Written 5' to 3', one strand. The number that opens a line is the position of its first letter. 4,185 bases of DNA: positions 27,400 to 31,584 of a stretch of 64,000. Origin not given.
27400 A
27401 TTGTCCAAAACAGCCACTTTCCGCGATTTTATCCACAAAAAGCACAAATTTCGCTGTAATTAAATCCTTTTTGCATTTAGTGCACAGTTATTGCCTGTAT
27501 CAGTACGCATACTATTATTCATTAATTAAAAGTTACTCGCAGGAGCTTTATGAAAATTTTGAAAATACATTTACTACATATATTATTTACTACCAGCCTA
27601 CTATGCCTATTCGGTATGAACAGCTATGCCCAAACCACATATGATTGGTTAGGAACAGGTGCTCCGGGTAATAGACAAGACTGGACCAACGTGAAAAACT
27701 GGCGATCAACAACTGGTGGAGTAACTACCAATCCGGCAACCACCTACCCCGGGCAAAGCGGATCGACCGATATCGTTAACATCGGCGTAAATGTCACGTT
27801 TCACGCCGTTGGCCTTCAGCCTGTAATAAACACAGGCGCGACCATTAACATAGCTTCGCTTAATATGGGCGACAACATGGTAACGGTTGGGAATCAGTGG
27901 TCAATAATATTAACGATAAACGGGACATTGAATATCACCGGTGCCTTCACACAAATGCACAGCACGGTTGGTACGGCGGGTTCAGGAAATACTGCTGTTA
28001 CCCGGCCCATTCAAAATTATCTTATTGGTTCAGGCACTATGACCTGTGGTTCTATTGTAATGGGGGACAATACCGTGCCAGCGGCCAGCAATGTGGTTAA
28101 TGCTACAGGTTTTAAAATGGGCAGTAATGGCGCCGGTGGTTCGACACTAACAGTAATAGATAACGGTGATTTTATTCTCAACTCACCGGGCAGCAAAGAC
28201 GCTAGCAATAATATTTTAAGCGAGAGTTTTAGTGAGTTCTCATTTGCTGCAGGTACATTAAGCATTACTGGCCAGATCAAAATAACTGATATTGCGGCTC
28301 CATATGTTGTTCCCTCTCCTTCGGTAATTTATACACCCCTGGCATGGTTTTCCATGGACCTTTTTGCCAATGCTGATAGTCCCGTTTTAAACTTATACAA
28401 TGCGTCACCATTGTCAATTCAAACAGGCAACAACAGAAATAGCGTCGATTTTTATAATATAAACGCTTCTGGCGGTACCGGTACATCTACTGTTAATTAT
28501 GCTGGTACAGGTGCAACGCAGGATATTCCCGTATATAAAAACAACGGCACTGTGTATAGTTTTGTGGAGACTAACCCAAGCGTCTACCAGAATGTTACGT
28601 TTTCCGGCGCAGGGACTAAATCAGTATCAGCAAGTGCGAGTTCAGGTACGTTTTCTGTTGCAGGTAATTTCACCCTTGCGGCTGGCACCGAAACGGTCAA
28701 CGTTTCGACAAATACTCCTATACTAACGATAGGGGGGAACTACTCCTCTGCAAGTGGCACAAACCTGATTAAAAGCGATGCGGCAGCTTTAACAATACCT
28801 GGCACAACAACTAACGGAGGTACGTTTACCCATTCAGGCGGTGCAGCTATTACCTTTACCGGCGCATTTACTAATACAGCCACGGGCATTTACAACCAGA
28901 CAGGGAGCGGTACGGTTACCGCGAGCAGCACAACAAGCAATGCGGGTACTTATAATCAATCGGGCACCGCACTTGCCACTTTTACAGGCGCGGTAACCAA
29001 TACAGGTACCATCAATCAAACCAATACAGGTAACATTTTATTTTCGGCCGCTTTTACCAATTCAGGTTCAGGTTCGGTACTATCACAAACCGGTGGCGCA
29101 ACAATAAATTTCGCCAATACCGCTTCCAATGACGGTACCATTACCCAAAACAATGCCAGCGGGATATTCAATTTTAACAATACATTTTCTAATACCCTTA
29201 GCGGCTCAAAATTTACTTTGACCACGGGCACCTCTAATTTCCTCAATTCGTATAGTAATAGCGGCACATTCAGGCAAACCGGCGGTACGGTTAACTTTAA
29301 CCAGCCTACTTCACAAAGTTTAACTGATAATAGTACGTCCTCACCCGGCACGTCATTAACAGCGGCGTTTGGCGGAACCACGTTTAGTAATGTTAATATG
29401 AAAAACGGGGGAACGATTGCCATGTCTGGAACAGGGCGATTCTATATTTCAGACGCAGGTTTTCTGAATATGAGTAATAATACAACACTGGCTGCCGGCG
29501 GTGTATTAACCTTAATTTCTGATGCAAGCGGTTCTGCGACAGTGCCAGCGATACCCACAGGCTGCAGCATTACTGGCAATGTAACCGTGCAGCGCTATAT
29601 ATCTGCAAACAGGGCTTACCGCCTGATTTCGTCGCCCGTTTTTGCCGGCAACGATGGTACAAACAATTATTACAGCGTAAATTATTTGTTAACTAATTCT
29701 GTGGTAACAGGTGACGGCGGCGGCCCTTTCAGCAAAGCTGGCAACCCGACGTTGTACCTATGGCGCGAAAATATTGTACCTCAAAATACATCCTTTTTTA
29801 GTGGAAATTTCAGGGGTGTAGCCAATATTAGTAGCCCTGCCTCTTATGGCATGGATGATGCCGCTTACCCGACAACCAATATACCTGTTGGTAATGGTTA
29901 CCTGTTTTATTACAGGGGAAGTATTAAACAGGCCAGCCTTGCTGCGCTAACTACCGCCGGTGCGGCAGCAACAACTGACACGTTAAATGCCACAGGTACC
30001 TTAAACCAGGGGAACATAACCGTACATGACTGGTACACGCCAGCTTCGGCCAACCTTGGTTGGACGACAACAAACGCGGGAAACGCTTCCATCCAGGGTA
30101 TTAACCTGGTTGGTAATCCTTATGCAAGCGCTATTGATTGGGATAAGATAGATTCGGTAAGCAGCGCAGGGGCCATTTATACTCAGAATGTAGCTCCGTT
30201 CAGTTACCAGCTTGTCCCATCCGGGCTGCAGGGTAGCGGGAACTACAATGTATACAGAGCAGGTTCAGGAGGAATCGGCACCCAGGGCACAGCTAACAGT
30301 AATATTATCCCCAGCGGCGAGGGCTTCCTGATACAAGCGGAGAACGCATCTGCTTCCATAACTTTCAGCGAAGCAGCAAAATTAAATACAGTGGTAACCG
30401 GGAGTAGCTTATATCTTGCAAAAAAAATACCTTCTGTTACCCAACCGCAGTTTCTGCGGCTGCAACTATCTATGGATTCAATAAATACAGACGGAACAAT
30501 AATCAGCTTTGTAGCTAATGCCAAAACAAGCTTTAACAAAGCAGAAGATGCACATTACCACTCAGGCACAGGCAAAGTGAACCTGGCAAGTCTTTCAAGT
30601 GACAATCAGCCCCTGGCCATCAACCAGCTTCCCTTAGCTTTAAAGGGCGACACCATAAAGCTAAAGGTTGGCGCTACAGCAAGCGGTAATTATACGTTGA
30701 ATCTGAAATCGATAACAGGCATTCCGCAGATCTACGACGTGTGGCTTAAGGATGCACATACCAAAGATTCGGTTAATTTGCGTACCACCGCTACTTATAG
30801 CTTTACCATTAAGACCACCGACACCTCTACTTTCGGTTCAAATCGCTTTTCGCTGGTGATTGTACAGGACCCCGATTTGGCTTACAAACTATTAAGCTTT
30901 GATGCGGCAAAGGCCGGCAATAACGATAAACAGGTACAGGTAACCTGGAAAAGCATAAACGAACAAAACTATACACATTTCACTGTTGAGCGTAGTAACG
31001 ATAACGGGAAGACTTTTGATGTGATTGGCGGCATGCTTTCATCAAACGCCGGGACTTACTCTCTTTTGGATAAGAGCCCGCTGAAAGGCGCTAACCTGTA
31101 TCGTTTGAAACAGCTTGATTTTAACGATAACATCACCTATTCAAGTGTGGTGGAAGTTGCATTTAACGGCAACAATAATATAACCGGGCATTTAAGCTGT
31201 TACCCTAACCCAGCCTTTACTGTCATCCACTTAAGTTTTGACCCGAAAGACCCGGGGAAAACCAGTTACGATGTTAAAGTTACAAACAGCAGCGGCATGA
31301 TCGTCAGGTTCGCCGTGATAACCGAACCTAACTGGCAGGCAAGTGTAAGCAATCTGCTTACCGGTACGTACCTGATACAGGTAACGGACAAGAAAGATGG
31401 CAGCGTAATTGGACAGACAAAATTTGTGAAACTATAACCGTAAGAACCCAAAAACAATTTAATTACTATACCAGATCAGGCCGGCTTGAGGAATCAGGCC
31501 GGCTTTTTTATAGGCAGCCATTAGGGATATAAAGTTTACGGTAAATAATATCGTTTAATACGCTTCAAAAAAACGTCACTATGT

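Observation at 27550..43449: Four tandem giant T9SS cargo paralogs: different heads on an equal-length ~617-aa constant tail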

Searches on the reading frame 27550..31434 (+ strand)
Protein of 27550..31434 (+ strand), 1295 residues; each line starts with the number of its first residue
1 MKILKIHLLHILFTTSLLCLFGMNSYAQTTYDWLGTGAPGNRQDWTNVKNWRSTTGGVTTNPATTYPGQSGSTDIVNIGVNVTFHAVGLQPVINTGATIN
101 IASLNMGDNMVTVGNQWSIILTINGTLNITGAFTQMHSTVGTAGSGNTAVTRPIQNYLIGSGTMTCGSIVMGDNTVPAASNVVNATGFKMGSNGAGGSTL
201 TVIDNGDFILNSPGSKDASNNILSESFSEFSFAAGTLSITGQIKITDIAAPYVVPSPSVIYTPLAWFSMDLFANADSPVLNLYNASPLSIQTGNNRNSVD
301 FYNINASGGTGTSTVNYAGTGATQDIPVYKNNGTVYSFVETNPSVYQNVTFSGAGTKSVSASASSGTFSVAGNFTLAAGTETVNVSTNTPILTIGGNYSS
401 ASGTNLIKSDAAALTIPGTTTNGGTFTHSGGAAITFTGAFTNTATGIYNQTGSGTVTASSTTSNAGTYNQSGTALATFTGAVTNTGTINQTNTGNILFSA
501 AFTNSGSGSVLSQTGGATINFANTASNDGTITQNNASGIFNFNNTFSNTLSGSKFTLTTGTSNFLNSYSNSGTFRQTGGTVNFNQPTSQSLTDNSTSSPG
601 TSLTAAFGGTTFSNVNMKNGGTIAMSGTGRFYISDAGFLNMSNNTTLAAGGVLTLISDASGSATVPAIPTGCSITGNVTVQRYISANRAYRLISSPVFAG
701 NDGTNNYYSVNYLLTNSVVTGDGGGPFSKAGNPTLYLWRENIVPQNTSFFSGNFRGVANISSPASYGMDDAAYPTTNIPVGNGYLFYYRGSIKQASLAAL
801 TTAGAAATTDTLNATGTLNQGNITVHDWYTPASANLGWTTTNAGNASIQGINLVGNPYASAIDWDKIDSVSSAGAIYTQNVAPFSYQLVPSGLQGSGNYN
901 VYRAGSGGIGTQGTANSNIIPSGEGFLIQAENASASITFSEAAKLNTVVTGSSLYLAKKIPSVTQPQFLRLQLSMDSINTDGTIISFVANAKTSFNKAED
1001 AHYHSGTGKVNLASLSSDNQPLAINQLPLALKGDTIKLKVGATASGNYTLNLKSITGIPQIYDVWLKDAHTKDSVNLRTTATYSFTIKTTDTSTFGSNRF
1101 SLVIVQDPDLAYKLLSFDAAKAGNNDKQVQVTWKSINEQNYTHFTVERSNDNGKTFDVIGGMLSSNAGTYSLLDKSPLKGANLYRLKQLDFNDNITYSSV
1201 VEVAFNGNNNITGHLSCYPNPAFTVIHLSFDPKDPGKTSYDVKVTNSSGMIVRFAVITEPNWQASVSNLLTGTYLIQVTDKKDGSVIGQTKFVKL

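Call 7: search_protein_families(library=pfam, proteins=[window:27550-31434:+], max_evalue=0.1)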
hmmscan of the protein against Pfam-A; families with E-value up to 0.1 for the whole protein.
window:27550-31434:+ (1295 aa): 2 families
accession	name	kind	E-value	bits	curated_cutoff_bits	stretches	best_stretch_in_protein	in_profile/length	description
PF18962.6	Por_Secre_tail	-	2.6e-07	31.3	27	1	1218-1283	2-67/75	Secretion system C-terminal sorting domain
PF11589.14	DUF3244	-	0.032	14.6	25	0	1239-1289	41-93/96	Domain of unknown function (DUF3244)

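Call 8: search_protein_families(library=ncbifam, proteins=[window:27550-31434:+], max_evalue=0.1)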
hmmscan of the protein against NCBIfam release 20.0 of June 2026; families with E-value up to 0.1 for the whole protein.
window:27550-31434:+ (1295 aa): 0 families

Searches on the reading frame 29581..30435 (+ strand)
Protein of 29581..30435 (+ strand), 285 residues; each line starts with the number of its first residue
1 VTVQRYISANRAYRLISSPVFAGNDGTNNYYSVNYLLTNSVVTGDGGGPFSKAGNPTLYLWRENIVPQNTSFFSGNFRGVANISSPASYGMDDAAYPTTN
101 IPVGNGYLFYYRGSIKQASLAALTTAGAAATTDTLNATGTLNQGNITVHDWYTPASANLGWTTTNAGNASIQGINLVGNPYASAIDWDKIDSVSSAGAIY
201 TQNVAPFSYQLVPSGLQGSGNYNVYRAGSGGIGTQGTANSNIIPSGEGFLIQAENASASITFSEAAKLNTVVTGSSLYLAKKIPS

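Call 45: predict_structure(alignment_id=A4)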
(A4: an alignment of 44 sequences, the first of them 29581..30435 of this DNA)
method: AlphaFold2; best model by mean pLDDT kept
length: 285 residues; sequences in the alignment: 44
mean_pLDDT: 85.2   pTM: 0.86
mean pLDDT of the five models: 85.2, 84.9, 84.7, 83.8, 82.2
residues with pLDDT >= 90: 164; 70-90: 81; 50-70: 23; < 50: 17
segments of 3 or more residues with pLDDT < 50: 216-218, 234-237, 275-277, 279-285
pLDDT, mean of each block of 10 residues (from residue 1): 89 92 94 91 82 90 81 82 84 88 95 92 90 93 97 95 69 93 94 96 94 60 82 55 91 96 93 51 35
secondary structure, 60 per line:
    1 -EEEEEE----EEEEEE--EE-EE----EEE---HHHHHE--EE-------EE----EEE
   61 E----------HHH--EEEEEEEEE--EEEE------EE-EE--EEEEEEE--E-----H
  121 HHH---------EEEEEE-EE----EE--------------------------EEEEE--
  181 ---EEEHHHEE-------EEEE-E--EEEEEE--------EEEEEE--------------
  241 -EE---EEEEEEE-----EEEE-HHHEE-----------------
elements in order: E2-7 E12-17 E29-31 H35-39 E58-61 E77-85 E88-91 E105-111 H120-123 E133-138 E174-178 E184-186 E199-202 E207-212 E221-226 E247-253 E259-262

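Call 48: fold_search(model_id=the predicted structure, library=pdb)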
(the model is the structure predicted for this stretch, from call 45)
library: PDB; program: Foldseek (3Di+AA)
matches with E <= 10: 238; with E <= 0.001: 0
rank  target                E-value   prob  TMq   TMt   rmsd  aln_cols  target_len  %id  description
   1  7eyl_A                3.9e-01  0.03  0.09  0.19  13.1       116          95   15  Crystal structure of Salmonella enterica ppnP (released 2022-02-09)
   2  4o02_A                3.9e-01  0.01  0.09  0.05  25.6       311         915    8  AlphaVBeta3 integrin in complex with monoclonal antibody FAB fragment. (released 2014-04-02)
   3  8ufo_C                4.9e-01  0.01  0.09  0.10  21.5       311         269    9  Crystal Structure of Gastrointestinal HAstV VA1 capsid spike domain at 1.46 A resolution (released 2024-02-14)
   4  7eyj                  6.9e-01  0.03  0.09  0.18  11.9       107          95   18  Crystal structure of Escherichia coli ppnP (released 2022-02-09)
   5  7eyp_A                8.6e-01  0.02  0.09  0.20  12.0       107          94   14  Crystal structure of Pseudomonas aeruginosa ppnP (released 2022-02-09)
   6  4p94_B                1.1e+00  0.06  0.11  0.22  12.5        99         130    7  The crystal structure of the soluble domain of Sulfolobus acidocaldarius FlaF (residues 35-164) (released 2015-04-22)
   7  9l20_A                1.1e+00  0.02  0.09  0.04  12.1        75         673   16  cryo-EM structure of Vitamin K-dependent gamma-carboxylase complexed with anisindione (released 2025-10-22)
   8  9bvq_A                1.2e+00  0.02  0.08  0.04  12.1        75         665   16  Vitamin K-dependent gamma-carboxylase with TMG2 propeptide and glutamate-rich region (released 2025-01-22)
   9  6lat                  1.3e+00  0.02  0.16  0.12  17.1       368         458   11  The cryo-EM structure of HEV VLP (released 2019-12-04)
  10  5y9h_A                1.3e+00  0.01  0.10  0.08  22.7       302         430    9  Crystal structure of SafDAA-dsc complex (released 2017-11-15)
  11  6uts                  1.3e+00  0.01  0.14  0.16  17.2       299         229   13  Crystal Structure of bacterial pirin YhhW in complex with nickel(II) from Escherichia coli (released 2019-11-06)
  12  2oyz                  1.5e+00  0.02  0.10  0.22  11.5       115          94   13  Crystal structure of unknown function protein VPA0057 from Vibrio parahaemolyticus (targeted domain 2-94) (released 2007-03-20)
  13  9bur_A                1.5e+00  0.02  0.08  0.04  12.1        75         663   15  Structure of GGCX-BGP complex (released 2025-01-29)
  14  9l24_A                1.6e+00  0.02  0.08  0.04  11.9        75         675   16  cryo-EM structure of Vitamin K-dependent gamma-carboxylase complexed with Matrix Gla protein (released 2025-10-22)
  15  4zbh                  1.7e+00  0.01  0.07  0.14  13.3        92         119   13  THE CRYSTAL STRUCTURE OF THE SOLUBLE DOMAIN OF SULFOLOBUS ACIDOCALDARIUS FLAF (released 2015-04-29)
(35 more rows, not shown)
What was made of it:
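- Tried and rejected: The best E-value was 0.39 (call 48).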

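Call 64: fold_search(model_id=the predicted structure, library=viral)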
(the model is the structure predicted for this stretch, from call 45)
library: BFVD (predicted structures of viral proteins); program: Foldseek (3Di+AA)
matches with E <= 10: 207; with E <= 0.001: 1
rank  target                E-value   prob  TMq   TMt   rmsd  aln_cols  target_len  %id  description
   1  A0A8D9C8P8            4.8e-09  1.00  0.57  0.30   4.6       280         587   18  Putative hemin binding protein [uncultured marine phage]
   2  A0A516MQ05            3.2e-01  0.01  0.10  0.04  27.3       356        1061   11  (no name in the UniProt tables at hand)
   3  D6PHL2                4.1e-01  0.03  0.13  0.04  18.1       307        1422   10  (no name in the UniProt tables at hand)
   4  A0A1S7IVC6            4.8e-01  0.02  0.14  0.08  18.4       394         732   10  (no name in the UniProt tables at hand)
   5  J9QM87                5.4e-01  0.01  0.10  0.09  20.2       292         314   12  Uncharacterized protein [Pectobacterium phage My1]
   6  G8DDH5                6.0e-01  0.01  0.13  0.06  20.6       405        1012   12  (no name in the UniProt tables at hand)
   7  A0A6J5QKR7            6.7e-01  0.01  0.10  0.06  21.7       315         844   10  Uncharacterized protein [uncultured Caudovirales phage]
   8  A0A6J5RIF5            7.1e-01  0.02  0.12  0.14  17.2       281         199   12  Uncharacterized protein [uncultured Caudovirales phage]
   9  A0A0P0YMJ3            8.4e-01  0.01  0.10  0.04  21.2       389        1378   12  (no name in the UniProt tables at hand)
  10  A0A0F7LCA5            9.4e-01  0.01  0.09  0.04  25.1       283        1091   12  Putative tail tubular protein B [uncultured marine virus]
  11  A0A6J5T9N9            1.0e+00  0.02  0.12  0.12  17.5       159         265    7  Uncharacterized protein [uncultured Caudovirales phage]
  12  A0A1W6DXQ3            1.0e+00  0.01  0.12  0.10  24.7       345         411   11  Putative receptor-binding protein [Rhodococcus phage Toil]
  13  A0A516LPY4            1.1e+00  0.03  0.11  0.18  12.1       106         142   10  (no name in the UniProt tables at hand)
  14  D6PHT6                1.1e+00  0.01  0.10  0.10  18.5       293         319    8  (no name in the UniProt tables at hand)
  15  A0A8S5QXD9            1.3e+00  0.02  0.16  0.15  17.3       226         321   12  Distal tail protein [Siphoviridae sp. cttWj13]
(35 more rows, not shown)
